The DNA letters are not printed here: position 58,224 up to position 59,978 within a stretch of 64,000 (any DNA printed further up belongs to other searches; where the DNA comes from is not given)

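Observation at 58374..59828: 484-aa type-II membrane protein: large cytoplasmic domain fused through one TM to a TasA-like-paralogue ectodomain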

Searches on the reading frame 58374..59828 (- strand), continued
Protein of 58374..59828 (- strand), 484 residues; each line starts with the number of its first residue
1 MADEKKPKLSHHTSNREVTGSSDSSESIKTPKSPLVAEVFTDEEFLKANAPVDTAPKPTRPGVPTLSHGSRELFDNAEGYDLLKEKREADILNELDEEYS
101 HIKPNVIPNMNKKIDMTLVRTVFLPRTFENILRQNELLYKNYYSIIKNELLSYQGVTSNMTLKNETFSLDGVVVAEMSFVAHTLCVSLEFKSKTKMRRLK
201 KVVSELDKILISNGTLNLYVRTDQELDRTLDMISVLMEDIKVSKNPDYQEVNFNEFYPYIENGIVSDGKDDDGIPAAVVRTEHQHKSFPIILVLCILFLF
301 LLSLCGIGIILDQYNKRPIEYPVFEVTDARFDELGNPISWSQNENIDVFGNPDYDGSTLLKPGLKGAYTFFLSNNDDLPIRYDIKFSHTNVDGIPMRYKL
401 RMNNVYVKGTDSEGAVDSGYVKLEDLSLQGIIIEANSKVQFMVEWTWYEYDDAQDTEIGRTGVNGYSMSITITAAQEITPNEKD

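Call 74: list_cluster_members(proteins=[P0001, P0014, P0023, P0028, P0052, P0111, P0142, P0018, P0029, P0026])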
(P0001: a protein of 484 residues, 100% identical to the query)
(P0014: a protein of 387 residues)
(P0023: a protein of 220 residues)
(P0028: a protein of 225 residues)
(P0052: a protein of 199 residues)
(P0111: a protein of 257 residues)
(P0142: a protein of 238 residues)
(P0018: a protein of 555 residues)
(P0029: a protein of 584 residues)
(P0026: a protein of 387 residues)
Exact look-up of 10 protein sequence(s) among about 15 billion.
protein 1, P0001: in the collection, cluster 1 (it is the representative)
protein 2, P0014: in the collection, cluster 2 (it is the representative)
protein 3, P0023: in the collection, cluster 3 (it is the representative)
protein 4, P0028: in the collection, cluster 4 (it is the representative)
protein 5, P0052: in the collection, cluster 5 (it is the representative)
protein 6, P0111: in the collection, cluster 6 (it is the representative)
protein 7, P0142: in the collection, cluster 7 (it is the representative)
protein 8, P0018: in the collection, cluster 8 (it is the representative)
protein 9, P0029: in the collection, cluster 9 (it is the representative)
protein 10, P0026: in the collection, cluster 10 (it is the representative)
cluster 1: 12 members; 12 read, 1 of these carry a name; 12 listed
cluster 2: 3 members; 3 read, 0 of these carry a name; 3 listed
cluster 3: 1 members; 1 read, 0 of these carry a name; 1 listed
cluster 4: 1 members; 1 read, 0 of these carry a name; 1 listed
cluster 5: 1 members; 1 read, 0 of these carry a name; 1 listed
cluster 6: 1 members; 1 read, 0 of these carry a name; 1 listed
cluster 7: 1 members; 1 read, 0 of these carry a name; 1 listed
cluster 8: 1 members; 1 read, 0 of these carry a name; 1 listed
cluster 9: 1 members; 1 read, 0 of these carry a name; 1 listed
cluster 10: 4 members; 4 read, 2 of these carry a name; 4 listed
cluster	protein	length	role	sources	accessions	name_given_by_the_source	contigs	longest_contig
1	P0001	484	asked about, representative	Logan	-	-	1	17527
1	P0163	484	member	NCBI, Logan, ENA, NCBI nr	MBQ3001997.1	MAG: hypothetical protein IJD76_05960 [Bacilli bacterium] | hypothetical protein [Bacilli bacterium]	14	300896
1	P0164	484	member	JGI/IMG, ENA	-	-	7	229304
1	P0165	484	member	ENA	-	-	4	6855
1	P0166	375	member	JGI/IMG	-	-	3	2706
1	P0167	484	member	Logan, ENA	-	-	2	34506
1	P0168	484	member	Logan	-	-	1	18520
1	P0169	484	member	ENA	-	-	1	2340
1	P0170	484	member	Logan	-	-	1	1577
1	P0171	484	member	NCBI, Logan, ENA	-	-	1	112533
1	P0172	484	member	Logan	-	-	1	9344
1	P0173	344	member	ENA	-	-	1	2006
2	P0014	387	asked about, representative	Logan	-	-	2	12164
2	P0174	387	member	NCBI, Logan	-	-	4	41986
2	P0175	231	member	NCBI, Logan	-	-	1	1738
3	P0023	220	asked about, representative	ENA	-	-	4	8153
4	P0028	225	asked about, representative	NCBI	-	-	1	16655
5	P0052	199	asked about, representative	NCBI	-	-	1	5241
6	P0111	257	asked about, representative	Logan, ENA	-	-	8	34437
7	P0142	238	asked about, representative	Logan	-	-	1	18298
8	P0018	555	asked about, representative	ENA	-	-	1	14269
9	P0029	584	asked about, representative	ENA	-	-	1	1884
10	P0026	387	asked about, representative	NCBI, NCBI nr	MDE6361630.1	MAG: hypothetical protein K2L53_01485, partial [Clostridia bacterium] | hypothetical protein [Clostridia bacterium]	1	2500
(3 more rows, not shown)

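Call 89: search_protein_families(library=pfam, alignment_id=A6, max_evalue=5)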
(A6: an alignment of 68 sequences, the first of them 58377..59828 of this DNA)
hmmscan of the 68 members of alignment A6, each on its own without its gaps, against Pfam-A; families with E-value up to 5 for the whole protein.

A. member 1, window:58377-59828:- (484 aa): 1 family
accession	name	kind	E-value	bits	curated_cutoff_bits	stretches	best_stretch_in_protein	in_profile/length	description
PF06480.20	FtsH_ext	-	0.36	11.5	25.5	0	242-267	20-45/103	FtsH Extracellular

B. families by the number of members that match (of 68 scanned): 92 families (the first 25 are shown)
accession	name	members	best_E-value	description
PF13800.11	Sigma_reg_N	4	0.0078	Sigma factor regulator N-terminal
PF05739.25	SNARE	4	0.095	SNARE domain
PF09889.16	DUF2116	4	0.24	Probable treble clef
PF21785.3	Bflower_2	3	9.7e-05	5-fold beta-flower protein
PF09716.15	ETRAMP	2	0.0023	Malarial early transcribed membrane protein (ETRAMP)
PF16561.11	AMPK1_CBM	2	0.0023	Glycogen recognition site of AMP-activated protein kinase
PF04647.20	AgrB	2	0.0048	Accessory gene regulator B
PF21784.3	Bflower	2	0.0059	4-fold beta flower protein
PF06024.17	Orf78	2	0.032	Orf78 (ac78)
PF05239.21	PRC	2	0.034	PRC-barrel domain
PF12575.13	Pox_EPC_I2-L1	2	0.14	Poxvirus entry protein complex L1 and I2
PF05399.16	EVI2A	2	0.17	Ectropic viral integration site 2A protein (EVI2A)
PF11857.13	DUF3377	1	0.005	Domain of unknown function (DUF3377)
PF00957.27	Synaptobrevin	1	0.0056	Synaptobrevin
PF22950.1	DUF7026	1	0.0087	Domain of unknown function (DUF7026)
PF04993.18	TfoX_N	1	0.02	TfoX N-terminal domain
PF08818.16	DUF1801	1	0.028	Domain of unknown function (DU1801)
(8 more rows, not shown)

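Call 91: search_protein_families(library=pfam, proteins=[P0029], max_evalue=0.001)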
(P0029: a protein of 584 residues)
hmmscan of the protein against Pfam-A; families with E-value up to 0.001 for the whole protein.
P0029 (584 aa): 2 families
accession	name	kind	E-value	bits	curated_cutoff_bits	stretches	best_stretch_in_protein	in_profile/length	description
PF00828.25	Ribosomal_L27A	-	1.2e-08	35.7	21.5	1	512-581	1-71/72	Ribosomal proteins 50S-L15, 50S-L18e, 60S-L27A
PF16273.10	NuDC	-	0.00085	20.2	30.2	0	247-256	9-18/66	Nuclear distribution C domain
